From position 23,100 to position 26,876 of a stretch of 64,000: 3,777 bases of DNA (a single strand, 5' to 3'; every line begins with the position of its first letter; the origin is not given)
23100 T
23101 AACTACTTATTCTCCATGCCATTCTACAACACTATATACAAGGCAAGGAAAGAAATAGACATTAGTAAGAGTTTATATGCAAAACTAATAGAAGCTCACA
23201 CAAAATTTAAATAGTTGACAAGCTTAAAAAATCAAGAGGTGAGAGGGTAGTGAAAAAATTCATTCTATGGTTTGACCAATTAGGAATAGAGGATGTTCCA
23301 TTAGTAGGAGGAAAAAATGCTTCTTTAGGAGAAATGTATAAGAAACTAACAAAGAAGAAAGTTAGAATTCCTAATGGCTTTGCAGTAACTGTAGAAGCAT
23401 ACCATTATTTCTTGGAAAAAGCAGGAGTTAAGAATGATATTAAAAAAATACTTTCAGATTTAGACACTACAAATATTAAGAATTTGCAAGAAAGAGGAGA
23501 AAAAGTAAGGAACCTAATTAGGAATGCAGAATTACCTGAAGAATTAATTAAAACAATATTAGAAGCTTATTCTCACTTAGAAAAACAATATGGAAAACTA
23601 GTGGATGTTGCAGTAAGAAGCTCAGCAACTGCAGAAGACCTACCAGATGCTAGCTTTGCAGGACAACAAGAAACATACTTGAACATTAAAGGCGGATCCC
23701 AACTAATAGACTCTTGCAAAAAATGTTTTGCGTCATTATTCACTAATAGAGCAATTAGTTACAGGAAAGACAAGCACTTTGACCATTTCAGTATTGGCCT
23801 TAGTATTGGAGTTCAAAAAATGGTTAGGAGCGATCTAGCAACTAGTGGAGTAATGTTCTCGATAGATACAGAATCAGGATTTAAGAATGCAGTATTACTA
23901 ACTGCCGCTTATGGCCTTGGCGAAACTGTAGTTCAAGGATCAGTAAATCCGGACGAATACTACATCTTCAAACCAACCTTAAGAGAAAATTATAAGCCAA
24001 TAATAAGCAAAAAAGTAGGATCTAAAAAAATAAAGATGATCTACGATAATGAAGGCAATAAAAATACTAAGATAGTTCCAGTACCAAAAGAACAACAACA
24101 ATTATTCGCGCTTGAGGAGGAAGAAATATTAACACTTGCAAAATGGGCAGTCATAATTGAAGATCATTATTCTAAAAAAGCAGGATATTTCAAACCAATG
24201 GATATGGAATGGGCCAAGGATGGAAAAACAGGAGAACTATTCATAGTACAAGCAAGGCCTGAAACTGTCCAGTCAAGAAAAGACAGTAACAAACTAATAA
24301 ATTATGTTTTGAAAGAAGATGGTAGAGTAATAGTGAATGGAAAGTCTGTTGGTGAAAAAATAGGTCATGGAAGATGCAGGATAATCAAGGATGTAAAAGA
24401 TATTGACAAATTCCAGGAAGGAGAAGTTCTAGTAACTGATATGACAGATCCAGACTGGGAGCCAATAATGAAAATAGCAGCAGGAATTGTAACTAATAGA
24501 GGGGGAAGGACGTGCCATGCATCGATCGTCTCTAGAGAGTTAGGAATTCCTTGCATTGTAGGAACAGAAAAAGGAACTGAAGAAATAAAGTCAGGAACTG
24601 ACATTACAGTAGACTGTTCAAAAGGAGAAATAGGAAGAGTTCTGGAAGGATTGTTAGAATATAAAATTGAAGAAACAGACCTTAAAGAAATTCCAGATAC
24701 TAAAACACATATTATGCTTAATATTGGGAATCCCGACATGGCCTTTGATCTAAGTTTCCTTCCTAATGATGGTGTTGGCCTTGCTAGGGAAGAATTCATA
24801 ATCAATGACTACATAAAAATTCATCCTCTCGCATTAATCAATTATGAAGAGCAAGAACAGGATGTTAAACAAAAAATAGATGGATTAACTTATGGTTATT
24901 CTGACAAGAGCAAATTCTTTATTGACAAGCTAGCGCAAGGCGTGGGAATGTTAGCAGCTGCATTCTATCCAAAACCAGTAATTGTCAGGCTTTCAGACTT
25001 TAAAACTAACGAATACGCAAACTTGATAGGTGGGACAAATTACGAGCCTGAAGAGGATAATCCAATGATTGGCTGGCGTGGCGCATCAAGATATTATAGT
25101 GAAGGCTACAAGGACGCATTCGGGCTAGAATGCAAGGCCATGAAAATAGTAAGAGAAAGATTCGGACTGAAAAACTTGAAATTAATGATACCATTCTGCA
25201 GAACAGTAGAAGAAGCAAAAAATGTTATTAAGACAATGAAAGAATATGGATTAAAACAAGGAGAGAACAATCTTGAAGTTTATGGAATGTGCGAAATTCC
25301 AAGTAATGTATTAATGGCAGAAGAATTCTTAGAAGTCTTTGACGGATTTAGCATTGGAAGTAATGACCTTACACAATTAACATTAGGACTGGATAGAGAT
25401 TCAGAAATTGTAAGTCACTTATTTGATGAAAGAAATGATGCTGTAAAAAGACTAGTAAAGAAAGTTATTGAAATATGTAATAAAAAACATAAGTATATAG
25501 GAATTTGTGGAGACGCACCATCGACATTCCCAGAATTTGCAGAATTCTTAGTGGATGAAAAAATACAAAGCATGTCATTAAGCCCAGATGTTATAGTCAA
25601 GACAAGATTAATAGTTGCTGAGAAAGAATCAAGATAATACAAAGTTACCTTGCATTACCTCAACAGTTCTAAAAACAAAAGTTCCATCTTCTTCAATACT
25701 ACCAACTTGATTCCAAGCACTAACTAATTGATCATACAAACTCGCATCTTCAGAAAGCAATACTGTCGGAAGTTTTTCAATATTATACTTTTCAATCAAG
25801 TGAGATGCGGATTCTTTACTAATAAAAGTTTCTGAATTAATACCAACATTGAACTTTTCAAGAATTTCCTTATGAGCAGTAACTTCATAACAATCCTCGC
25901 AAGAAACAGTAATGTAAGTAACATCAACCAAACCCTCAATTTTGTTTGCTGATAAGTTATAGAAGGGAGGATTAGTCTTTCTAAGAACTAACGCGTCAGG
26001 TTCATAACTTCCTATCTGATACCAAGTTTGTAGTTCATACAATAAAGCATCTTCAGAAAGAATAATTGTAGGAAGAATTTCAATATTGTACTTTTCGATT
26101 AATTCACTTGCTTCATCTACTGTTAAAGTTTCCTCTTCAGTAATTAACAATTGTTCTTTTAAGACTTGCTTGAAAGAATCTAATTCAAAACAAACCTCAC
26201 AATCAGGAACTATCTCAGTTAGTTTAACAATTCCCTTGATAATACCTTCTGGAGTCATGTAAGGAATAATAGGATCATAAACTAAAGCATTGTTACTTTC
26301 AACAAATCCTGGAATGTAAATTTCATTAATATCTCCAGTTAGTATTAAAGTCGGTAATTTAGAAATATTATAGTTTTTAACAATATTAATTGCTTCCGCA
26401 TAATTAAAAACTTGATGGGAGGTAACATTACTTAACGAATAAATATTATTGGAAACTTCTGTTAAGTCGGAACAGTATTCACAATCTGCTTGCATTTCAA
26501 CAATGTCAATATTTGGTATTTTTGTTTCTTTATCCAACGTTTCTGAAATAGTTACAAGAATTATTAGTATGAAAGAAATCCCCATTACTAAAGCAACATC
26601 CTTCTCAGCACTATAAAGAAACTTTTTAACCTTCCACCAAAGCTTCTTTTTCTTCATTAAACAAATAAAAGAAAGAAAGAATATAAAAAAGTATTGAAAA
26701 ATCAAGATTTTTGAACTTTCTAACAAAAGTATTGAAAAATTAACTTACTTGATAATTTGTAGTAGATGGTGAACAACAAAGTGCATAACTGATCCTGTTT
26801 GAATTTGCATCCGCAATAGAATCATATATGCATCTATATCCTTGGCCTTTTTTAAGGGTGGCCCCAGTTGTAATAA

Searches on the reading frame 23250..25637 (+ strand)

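Call 31: search_protein_families(library=ncbifam, proteins=[window:23250-25637:+], max_evalue=0.00001)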
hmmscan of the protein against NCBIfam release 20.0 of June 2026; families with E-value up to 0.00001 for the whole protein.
window:23250-25637:+ (795 aa): 26 families (the best 25 are shown)
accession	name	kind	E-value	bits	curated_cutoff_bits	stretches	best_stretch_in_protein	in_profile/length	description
NF005057.0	PRK06464.1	equivalog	0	1213.4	598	1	2-794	4-790/798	phosphoenolpyruvate synthase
TIGR01418.1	PEP_synth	equivalog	0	1190.4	739.75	1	5-793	2-783/784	pyruvate, water dikinase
NF004878.0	PRK06241.1-3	subfamily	6.2e-102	342.2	945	2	1-339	1-312/891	phosphoenolpyruvate synthase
NF004877.0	PRK06241.1-2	subfamily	3.5e-92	310.1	866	2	1-339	1-313/869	phosphoenolpyruvate synthase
NF041857.1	RIF_Ptrans_rph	equivalog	2.3e-87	294.3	999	2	4-339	2-311/864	rifamycin-inactivating phosphotransferase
NF004879.0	PRK06241.1-4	equivalog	6.2e-84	282.7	976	2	1-339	1-313/868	phosphoenolpyruvate synthase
NF052631.1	prodigiosin_PigC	equivalog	3e-80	270.3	1300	2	18-346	15-305/883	prodigiosin ligase PigC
NF052632.1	undecylprod_RedH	equivalog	3.3e-74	250.3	1350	2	16-357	14-312/880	undecylprodigiosin ligase RedH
NF004881.0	PRK06241.2-2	equivalog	2e-72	244.8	883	2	17-341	17-313/898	phosphoenolpyruvate synthase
NF004880.0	PRK06241.2-1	equivalog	2e-63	214.6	972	2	4-235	3-219/837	phosphoenolpyruvate synthase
NF000283.1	RPH_KJ151292.1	equivalog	2.6e-61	207.9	1700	2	18-340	19-315/865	rifamycin-inactivating phosphotransferase Rph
NF004883.0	PRK06241.2-4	equivalog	3.1e-58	197.7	1063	2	20-346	33-335/928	phosphoenolpyruvate synthase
TIGR01417.1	PTS_I_fam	equivalog_domain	8.7e-43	146.6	341.7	2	577-791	328-538/565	phosphoenolpyruvate--protein phosphotransferase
NF004882.0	PRK06241.2-3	equivalog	2.9e-36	124.9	850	2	34-239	23-216/827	phosphoenolpyruvate synthase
TIGR01828.1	pyru_phos_dikin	equivalog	2.4e-34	118.5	843.45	1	389-718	416-775/865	pyruvate, phosphate dikinase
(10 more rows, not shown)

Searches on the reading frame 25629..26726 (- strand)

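Call 76: search_protein_families(library=pfam, proteins=[window:25629-26726:-], max_evalue=0.0001)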
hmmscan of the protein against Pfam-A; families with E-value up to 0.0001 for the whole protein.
window:25629-26726:- (365 aa): 4 families
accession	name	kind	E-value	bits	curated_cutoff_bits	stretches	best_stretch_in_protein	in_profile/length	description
PF13192.12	Thioredoxin_3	-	3.1e-07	30.7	24.8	0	73-132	3-58/76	Thioredoxin domain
PF13098.12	Thioredoxin_2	-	5e-06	27.2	27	0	197-227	60-85/104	Thioredoxin-like domain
PF00085.26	Thioredoxin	-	5.6e-06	26.8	23.5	0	200-226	55-81/103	Thioredoxin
PF13905.12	Thioredoxin_8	-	4e-05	24.3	27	0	70-130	33-88/94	Thioredoxin-like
